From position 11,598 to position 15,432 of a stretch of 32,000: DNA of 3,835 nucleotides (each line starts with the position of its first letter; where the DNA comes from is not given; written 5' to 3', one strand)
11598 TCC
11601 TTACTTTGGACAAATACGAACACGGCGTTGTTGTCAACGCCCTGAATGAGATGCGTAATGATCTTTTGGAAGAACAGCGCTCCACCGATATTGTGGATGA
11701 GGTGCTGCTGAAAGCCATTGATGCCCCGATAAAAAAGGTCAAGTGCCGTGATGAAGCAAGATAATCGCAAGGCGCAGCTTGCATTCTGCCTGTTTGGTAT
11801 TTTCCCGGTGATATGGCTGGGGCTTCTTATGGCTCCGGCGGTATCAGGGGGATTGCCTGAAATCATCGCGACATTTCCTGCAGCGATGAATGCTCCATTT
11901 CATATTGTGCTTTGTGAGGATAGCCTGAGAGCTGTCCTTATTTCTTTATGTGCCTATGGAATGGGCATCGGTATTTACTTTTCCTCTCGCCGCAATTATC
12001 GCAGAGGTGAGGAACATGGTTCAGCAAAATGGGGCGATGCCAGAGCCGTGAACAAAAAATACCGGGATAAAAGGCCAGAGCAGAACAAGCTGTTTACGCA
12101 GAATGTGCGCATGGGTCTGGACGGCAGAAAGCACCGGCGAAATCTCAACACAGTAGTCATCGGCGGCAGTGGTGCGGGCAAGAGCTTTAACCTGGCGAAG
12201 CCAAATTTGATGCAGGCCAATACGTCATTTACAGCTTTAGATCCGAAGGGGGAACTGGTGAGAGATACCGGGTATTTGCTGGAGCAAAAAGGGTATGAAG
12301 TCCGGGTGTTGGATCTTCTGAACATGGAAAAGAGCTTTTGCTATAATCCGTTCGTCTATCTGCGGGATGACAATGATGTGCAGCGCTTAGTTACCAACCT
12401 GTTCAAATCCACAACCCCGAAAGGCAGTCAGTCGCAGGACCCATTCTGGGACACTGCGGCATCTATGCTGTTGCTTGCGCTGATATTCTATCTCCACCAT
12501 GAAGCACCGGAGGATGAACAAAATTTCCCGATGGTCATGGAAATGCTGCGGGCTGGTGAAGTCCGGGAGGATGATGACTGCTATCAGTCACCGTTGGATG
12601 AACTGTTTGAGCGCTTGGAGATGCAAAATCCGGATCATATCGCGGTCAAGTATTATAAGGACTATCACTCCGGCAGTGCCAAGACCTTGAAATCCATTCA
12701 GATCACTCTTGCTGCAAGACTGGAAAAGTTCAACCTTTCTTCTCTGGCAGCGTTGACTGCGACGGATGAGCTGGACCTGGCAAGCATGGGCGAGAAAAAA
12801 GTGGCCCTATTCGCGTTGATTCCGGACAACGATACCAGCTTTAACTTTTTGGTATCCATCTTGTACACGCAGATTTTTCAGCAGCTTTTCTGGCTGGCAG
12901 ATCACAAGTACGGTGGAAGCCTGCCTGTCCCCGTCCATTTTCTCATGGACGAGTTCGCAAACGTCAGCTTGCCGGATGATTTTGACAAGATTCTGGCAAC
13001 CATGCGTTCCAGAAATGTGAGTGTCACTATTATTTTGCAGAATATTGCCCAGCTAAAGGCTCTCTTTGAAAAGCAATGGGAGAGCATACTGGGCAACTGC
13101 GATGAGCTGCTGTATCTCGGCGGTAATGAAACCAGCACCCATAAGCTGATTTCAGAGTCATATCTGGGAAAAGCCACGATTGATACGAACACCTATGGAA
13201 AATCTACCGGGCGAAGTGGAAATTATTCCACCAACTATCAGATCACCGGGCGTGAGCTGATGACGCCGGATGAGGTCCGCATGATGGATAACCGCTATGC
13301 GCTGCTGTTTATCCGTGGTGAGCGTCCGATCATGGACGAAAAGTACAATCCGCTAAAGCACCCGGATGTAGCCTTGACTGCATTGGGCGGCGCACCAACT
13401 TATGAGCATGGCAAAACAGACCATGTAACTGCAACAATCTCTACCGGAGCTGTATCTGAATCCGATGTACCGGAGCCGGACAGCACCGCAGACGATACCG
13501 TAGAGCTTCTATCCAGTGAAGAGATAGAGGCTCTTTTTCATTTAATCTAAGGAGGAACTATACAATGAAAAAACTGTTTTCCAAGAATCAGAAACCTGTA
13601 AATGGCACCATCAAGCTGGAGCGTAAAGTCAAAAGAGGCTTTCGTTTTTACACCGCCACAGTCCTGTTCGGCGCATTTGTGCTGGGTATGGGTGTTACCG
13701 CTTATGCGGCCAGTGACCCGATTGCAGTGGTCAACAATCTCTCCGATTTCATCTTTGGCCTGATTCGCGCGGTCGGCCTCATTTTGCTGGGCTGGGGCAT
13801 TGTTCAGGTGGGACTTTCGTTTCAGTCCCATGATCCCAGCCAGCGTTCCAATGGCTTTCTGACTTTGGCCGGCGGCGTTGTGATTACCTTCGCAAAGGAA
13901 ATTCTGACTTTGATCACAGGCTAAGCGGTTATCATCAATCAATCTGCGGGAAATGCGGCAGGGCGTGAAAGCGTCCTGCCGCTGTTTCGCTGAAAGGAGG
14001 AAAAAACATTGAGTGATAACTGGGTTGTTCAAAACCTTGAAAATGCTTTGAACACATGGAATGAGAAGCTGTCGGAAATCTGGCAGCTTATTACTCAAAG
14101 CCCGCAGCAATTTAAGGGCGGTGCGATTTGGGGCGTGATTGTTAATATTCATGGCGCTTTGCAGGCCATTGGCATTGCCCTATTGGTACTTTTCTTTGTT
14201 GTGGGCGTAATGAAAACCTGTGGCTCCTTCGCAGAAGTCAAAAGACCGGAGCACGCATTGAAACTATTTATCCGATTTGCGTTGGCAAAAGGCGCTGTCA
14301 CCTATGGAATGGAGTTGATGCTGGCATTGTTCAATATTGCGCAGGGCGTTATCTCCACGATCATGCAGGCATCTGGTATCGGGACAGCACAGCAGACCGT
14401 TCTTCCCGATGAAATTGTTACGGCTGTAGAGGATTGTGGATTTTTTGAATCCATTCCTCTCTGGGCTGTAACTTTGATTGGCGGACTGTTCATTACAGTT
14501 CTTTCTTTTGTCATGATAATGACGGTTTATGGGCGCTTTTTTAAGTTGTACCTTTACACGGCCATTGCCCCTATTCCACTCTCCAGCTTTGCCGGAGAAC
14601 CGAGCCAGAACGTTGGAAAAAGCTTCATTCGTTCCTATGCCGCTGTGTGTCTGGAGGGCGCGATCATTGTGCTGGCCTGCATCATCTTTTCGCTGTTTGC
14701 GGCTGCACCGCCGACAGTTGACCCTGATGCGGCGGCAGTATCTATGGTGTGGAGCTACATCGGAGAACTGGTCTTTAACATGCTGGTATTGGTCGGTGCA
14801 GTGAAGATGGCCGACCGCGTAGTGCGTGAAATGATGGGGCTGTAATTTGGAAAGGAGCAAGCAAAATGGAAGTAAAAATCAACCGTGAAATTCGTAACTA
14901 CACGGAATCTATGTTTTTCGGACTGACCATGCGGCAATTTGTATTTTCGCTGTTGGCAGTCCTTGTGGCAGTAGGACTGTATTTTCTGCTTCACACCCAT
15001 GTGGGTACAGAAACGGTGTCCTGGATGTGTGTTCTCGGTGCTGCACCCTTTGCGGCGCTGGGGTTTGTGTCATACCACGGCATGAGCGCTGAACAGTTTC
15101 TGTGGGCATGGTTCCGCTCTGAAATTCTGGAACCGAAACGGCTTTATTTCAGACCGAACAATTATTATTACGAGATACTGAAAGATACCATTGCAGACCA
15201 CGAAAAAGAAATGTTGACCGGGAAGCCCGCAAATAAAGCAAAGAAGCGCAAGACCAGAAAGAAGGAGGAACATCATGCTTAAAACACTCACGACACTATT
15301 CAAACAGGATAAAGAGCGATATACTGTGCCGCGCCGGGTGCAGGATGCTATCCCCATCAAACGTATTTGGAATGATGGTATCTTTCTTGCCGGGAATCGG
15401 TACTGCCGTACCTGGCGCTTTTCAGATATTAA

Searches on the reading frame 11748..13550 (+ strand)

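Call 7: search_protein_families(library=pfam, proteins=[window:11748-13550:+], max_evalue=0.001)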
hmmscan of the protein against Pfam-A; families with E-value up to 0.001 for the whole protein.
window:11748-13550:+ (600 aa): 3 families
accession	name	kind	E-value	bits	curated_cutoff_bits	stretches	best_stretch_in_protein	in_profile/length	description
PF02534.20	T4SS-DNA_transf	-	3.9e-62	211.1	20.1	1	123-533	31-443/468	Type IV secretory system Conjugative DNA transfer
PF12696.13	TraG-D_C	-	7.4e-33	113.6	22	1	395-514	1-125/126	TraM recognition site of TraD and TraG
PF10412.15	TrwB_AAD_bind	-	1.9e-11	43.9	20.5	1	130-528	13-381/387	Type IV secretion-system coupling protein DNA-binding domain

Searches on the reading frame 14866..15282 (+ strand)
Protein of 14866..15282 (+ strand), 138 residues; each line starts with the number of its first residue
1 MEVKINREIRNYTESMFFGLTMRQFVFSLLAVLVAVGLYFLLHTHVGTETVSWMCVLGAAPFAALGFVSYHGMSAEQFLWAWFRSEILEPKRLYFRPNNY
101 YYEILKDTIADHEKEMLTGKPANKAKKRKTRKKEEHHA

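Call 7: search_protein_families(library=pfam, proteins=[window:14866-15282:+], max_evalue=0.001)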
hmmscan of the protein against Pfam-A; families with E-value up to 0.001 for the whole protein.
window:14866-15282:+ (138 aa): 1 family
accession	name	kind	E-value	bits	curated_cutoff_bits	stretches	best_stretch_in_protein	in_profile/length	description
PF12666.12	PrgI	-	7.7e-32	110.1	27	1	4-94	1-90/91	PrgI family protein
